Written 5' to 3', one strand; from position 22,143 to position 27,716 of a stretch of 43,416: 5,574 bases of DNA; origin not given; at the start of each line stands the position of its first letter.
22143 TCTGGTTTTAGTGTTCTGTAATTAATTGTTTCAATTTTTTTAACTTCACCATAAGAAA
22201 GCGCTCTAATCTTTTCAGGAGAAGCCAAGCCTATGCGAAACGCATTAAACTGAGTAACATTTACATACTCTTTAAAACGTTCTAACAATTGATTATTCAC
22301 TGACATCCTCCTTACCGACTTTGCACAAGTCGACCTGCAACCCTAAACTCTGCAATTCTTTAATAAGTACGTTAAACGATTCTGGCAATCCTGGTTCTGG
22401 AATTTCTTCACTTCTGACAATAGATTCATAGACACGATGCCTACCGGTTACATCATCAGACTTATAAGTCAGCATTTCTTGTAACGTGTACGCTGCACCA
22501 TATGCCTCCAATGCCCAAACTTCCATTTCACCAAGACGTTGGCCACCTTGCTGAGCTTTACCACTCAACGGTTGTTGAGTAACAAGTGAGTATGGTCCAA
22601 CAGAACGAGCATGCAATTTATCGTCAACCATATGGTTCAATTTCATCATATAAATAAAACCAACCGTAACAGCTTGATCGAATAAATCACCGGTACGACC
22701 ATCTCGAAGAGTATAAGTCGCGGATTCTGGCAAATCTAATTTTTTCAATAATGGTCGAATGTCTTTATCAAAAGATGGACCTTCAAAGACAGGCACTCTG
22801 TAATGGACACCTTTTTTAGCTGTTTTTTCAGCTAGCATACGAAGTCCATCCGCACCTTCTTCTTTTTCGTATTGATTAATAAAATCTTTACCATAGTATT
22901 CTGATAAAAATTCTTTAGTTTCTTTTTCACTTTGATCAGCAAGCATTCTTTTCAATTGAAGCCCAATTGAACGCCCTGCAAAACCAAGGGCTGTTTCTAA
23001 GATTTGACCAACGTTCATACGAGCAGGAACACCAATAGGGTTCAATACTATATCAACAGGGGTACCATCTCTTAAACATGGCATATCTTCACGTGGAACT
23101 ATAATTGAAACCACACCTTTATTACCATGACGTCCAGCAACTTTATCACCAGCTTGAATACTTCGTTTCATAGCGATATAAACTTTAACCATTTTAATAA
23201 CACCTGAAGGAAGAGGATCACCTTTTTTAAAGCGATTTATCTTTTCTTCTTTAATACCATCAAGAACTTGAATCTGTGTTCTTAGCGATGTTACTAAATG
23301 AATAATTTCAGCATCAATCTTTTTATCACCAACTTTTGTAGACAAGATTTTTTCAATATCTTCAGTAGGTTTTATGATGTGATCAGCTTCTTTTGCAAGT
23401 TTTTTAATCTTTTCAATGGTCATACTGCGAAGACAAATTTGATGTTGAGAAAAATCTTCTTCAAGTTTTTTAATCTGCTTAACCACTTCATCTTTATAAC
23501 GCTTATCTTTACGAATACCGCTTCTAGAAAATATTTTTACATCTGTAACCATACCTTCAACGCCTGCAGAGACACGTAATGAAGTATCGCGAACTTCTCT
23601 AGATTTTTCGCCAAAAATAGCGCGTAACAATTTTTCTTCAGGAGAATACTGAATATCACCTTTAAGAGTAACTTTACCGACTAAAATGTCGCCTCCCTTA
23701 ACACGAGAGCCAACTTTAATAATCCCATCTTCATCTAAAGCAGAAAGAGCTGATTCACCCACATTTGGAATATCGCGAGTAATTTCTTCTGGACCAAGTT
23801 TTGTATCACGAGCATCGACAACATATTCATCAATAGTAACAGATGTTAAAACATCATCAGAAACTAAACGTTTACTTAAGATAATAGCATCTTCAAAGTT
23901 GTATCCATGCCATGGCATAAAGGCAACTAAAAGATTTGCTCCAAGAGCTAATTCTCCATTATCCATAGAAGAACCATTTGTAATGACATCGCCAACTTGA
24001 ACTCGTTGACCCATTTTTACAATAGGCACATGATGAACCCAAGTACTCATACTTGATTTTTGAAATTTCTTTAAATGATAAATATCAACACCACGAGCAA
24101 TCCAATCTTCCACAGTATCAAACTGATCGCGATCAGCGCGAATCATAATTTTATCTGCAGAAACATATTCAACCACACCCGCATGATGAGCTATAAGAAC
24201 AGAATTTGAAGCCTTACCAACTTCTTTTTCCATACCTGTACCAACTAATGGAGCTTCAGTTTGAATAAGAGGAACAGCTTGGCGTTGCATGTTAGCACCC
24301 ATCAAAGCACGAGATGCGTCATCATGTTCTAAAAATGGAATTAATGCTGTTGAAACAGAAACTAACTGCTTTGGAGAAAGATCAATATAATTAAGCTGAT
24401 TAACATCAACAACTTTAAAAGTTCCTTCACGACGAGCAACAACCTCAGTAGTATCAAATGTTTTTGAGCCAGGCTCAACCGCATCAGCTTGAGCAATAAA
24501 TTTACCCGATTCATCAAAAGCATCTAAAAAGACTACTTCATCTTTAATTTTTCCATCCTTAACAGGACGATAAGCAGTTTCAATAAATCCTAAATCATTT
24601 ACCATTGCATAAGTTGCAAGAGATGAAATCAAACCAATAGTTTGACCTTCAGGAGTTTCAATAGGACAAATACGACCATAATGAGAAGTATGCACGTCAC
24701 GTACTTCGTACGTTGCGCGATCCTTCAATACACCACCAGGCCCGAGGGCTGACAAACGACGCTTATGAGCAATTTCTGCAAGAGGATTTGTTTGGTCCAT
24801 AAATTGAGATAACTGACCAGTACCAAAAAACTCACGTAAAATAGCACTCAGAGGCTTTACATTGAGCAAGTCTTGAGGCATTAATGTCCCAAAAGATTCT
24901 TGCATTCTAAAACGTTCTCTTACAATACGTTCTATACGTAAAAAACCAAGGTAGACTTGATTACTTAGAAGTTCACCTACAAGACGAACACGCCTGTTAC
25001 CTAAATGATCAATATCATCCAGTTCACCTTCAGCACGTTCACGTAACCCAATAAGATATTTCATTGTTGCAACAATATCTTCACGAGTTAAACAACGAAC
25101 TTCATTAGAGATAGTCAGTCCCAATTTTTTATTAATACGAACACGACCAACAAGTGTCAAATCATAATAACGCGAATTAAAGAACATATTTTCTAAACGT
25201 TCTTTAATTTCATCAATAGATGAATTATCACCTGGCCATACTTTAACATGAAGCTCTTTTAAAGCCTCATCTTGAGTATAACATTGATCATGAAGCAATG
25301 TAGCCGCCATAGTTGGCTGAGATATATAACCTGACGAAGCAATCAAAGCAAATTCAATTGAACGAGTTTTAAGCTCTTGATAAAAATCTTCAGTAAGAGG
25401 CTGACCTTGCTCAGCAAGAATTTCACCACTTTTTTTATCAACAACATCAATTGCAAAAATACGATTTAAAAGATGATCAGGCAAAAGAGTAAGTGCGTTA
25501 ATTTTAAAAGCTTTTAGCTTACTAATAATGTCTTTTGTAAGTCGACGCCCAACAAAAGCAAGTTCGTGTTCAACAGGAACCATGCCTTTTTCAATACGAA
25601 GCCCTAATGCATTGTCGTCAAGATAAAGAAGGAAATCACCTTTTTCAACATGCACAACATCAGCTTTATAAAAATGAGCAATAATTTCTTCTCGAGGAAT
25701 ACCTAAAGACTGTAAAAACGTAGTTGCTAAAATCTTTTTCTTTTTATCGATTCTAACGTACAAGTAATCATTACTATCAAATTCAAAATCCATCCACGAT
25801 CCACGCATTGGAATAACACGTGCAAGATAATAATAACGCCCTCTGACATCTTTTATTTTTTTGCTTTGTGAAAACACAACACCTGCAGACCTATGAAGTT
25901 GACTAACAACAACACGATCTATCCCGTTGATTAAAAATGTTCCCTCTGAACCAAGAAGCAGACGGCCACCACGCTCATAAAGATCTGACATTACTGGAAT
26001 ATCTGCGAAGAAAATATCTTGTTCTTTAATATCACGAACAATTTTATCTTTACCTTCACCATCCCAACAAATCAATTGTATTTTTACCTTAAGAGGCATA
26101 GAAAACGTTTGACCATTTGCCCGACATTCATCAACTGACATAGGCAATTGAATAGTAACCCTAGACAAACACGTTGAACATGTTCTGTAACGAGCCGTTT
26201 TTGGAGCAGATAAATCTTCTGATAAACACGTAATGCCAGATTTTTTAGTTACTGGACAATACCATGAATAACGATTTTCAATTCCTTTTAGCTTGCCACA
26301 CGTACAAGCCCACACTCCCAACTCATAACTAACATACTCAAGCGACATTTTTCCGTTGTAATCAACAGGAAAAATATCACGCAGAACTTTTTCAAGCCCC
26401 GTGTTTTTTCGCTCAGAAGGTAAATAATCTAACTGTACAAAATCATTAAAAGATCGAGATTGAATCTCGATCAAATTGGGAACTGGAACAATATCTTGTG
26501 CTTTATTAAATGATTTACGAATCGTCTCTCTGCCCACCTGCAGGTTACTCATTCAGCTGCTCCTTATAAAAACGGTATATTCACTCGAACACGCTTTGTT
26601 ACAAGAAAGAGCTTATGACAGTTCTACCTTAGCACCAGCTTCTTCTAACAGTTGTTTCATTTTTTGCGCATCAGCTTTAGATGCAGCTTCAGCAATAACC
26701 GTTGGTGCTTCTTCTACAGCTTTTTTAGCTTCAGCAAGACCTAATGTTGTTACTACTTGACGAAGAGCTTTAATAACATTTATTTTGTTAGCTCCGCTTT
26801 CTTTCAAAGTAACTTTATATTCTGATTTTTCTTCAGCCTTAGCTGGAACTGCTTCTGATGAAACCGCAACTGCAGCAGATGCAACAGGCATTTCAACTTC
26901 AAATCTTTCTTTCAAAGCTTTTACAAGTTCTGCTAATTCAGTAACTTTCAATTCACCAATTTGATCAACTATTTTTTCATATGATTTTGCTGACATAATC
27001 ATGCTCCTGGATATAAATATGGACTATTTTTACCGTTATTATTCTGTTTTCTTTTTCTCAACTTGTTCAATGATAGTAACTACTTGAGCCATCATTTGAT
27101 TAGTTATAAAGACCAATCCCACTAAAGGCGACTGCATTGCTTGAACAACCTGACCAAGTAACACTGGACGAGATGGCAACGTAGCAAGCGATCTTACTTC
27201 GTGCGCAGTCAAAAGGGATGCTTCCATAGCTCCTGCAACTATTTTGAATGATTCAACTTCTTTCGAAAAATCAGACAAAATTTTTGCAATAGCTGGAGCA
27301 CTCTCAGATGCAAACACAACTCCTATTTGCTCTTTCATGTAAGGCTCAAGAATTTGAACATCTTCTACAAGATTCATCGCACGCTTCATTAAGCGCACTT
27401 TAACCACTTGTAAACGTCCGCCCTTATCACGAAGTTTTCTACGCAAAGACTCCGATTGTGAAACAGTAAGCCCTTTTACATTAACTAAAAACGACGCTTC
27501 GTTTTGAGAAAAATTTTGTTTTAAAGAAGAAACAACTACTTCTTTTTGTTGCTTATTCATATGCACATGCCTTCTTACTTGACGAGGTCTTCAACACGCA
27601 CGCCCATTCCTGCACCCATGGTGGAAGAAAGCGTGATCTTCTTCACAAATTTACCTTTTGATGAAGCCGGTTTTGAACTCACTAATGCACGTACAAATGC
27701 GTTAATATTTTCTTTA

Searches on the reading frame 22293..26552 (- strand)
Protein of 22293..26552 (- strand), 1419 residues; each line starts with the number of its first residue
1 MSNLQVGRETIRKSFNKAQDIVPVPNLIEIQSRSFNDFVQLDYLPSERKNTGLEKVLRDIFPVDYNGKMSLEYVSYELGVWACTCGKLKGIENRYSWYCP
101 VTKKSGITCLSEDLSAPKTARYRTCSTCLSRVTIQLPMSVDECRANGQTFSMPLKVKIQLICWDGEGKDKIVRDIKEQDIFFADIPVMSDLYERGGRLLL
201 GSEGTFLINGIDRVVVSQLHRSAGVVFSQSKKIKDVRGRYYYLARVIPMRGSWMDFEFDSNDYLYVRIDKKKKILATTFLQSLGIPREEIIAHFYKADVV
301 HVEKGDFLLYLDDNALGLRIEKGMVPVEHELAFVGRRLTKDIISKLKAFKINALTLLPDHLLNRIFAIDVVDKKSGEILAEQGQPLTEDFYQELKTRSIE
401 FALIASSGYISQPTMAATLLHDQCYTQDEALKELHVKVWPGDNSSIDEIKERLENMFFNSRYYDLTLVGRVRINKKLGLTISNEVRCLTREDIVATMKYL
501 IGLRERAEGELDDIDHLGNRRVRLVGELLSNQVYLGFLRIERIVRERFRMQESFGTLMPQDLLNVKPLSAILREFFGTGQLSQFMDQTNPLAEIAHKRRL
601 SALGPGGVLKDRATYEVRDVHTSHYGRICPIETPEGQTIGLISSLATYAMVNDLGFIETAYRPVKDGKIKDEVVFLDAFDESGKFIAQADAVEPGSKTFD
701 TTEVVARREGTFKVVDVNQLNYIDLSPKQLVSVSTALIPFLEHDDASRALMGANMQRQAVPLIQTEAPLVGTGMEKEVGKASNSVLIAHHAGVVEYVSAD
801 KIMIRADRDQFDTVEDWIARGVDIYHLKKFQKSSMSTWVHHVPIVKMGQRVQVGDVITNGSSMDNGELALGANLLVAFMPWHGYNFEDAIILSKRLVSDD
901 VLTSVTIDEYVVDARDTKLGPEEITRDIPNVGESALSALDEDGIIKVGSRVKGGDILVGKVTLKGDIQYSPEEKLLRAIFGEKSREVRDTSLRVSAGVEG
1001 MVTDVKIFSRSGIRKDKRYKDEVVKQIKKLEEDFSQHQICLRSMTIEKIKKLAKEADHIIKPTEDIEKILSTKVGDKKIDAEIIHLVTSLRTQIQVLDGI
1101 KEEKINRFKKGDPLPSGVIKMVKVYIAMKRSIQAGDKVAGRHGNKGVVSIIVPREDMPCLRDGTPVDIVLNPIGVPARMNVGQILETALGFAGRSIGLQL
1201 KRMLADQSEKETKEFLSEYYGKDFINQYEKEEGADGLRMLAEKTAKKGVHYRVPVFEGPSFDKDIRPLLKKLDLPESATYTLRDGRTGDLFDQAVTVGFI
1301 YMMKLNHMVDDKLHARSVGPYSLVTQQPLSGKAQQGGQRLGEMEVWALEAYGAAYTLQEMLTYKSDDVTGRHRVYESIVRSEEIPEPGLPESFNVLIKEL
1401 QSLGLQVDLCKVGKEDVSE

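Call 88: search_protein_families(library=pfam, proteins=[window:22293-26552:-], max_evalue=0.00001)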
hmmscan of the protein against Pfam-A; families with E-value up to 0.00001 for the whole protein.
window:22293-26552:- (1419 aa): 6 families
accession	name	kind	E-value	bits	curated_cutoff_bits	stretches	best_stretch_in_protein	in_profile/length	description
PF00562.33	RNA_pol_Rpb2_6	-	7e-124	414.2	23.4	1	787-1334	1-373/373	RNA polymerase Rpb2, domain 6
PF04565.21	RNA_pol_Rpb2_3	-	2e-28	98.8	21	1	583-651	1-68/68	RNA polymerase Rpb2, domain 3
PF04560.25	RNA_pol_Rpb2_7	-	5.5e-27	94.5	32.1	1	1336-1409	1-84/87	RNA polymerase Rpb2, domain 7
PF04561.19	RNA_pol_Rpb2_2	-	4.8e-24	85.5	21.7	1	420-523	92-190/190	RNA polymerase Rpb2, domain 2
PF10385.14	RNA_pol_Rpb2_45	-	2.9e-14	53.3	28.2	1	661-726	1-66/66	RNA polymerase beta subunit external 1 domain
PF04563.20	RNA_pol_Rpb2_1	-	3.5e-11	43.5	28.2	1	137-569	64-202/203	RNA polymerase beta subunit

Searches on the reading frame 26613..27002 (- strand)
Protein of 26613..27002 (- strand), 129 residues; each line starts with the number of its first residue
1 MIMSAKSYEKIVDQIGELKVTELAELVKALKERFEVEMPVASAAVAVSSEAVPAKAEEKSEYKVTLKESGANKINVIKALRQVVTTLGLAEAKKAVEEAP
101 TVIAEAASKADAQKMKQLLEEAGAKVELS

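Call 88: search_protein_families(library=pfam, proteins=[window:26613-27002:-], max_evalue=0.00001)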
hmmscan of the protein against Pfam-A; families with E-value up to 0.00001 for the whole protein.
window:26613-27002:- (129 aa): 2 families
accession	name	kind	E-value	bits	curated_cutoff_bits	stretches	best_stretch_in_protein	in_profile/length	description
PF00542.24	Ribosomal_L12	-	3e-22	79.2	25.9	1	63-128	2-66/67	Ribosomal protein L7/L12 C-terminal domain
PF16320.10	Ribosomal_L12_N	-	3.8e-12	46.2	25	1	9-54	3-43/48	Ribosomal protein L7/L12 dimerisation domain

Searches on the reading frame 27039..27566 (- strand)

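Call 88: search_protein_families(library=pfam, proteins=[window:27039-27566:-], max_evalue=0.00001)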
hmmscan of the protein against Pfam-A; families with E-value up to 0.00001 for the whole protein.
window:27039-27566:- (175 aa): 1 family
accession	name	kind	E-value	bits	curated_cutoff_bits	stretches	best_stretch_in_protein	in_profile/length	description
PF00466.25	Ribosomal_L10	-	7.3e-24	84.2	22.8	1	3-102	1-100/100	Ribosomal protein L10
